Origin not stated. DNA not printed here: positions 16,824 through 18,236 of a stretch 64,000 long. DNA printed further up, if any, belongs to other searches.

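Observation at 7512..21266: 13-gene, ~13.7-kb operon built around a C-glycoside-deglycosidase-like alpha/beta pair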

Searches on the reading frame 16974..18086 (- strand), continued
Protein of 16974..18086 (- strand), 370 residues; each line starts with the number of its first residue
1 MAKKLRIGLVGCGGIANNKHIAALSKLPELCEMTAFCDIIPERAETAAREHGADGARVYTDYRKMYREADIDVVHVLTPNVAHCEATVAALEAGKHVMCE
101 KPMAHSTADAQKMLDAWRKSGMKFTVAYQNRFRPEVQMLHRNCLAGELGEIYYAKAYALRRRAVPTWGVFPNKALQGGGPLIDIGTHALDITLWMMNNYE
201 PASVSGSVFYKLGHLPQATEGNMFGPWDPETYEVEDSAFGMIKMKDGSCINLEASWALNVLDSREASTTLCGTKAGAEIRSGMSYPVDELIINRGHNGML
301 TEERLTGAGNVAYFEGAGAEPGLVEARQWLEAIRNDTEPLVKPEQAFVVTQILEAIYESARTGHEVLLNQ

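Call 94: search_protein_families(library=pfam, proteins=[L153:6115-7728:-, L153:12174-14363:+, L153:14927-16861:-, L153:5145-5981:-, L157:3917-6265:+, L157:6368-7120:+, L157:7227-8267:-, L157:8251-9171:+, L157:11719-12606:-, L157:13767-15440:-], max_evalue=0.0001)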
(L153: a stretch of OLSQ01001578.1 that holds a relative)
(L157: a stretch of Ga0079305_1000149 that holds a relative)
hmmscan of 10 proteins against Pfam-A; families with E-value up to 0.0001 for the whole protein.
L153:6115-7728:- (537 aa): 2 families
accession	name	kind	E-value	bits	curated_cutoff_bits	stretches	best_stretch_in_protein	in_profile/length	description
PF13556.12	HTH_30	-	1.7e-15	57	27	1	456-513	1-58/59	PucR C-terminal helix-turn-helix domain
PF17853.6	GGDEF_2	-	5.4e-05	23.8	24.5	1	295-401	10-114/116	GGDEF-like domain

L153:12174-14363:+ (729 aa): 27 families (the best 25 are shown)
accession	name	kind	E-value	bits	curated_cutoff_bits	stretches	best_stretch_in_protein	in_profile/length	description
PF07992.20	Pyr_redox_2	-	3e-38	132.3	26.1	2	338-629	2-291/291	Pyridine nucleotide-disulphide oxidoreductase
PF13510.11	Fer2_4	-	1.6e-22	79.8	22.8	1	24-99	3-81/82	2Fe-2S iron-sulfur cluster binding domain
PF14691.11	Fer4_20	-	3.7e-16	59.4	25.8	1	246-324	31-112/113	Dihydroprymidine dehydrogenase domain II, 4Fe-4S cluster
PF00070.33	Pyr_redox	-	2.6e-14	53.9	22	1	338-372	1-35/82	Pyridine nucleotide-disulphide oxidoreductase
PF13450.12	NAD_binding_8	-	2.8e-13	50.4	21.9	1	341-377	1-37/68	NAD(P)-binding Rossmann-like domain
PF01266.30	DAO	-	4.8e-12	46.5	27.9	1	338-373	1-36/353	FAD dependent oxidoreductase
PF10588.14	NADH-G_4Fe-4S_3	-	1.7e-11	43.9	27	1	106-142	1-37/40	NADH-ubiquinone oxidoreductase-G iron-sulfur binding region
PF13738.12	Pyr_redox_3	-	2.5e-11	43.8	30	1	421-613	127-305/305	Pyridine nucleotide-disulphide oxidoreductase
PF01946.23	Thi4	-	1.7e-08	34.4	26.2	1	338-378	19-60/235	Thi4 family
PF22117.2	Fer4_Nqo3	-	2.3e-08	34.5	27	1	164-226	7-66/67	NADH-quinone oxidoreductase subunit 3, ferredoxin-like domain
PF12831.13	FAD_oxidored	-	2.3e-07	30.9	27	1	339-385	2-48/416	FAD dependent oxidoreductase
PF01494.25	FAD_binding_3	-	2.9e-07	30.5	22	0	339-369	4-34/349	FAD binding domain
PF02826.25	2-Hacid_dh_C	-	6.1e-07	29.4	25.1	0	321-418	19-117/178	D-isomer specific 2-hydroxyacid dehydrogenase, NAD binding domain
PF00037.32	Fer4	-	6.9e-07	29.3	21.1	1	208-226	5-23/24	4Fe-4S binding domain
PF12838.12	Fer4_7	-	1.1e-06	29.4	27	1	167-225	1-52/52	4Fe-4S dicluster domain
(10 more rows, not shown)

L153:14927-16861:- (644 aa): 0 families

L153:5145-5981:- (278 aa): 1 family
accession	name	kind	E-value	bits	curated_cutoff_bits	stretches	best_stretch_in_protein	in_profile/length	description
PF02661.23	Fic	-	2.9e-19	70.1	24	1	108-212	1-93/93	Fic/DOC family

L157:3917-6265:+ (782 aa): 2 families
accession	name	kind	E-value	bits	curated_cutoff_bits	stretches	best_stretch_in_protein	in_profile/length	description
PF00122.25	E1-E2_ATPase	-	8.2e-48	162.8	28.1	1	262-449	1-180/181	E1-E2 ATPase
PF00702.32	Hydrolase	-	4e-31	109.3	26.4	1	467-685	2-191/191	haloacid dehalogenase-like hydrolase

L157:6368-7120:+ (250 aa): 1 family
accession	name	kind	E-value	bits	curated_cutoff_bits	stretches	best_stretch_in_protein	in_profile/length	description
PF04402.19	SIMPL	-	1.2e-43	150.2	25.2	1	36-248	1-205/205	Protein of unknown function (DUF541)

L157:7227-8267:- (346 aa): 0 families

L157:8251-9171:+ (306 aa): 2 families
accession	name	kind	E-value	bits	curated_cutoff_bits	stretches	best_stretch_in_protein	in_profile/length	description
PF18075.7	FtsX_ECD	-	2.1e-18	67.1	23.5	1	59-145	1-87/96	FtsX extracellular domain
PF02687.27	FtsX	-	1.2e-15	58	25.5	1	186-302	2-118/120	FtsX-like permease C-terminal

L157:11719-12606:- (295 aa): 0 families

L157:13767-15440:- (557 aa): 2 families
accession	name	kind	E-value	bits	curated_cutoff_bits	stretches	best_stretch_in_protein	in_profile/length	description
PF13556.12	HTH_30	-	1.4e-17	63.6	27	1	477-535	1-59/59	PucR C-terminal helix-turn-helix domain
PF17853.6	GGDEF_2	-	1.5e-11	45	24.5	1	311-421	9-116/116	GGDEF-like domain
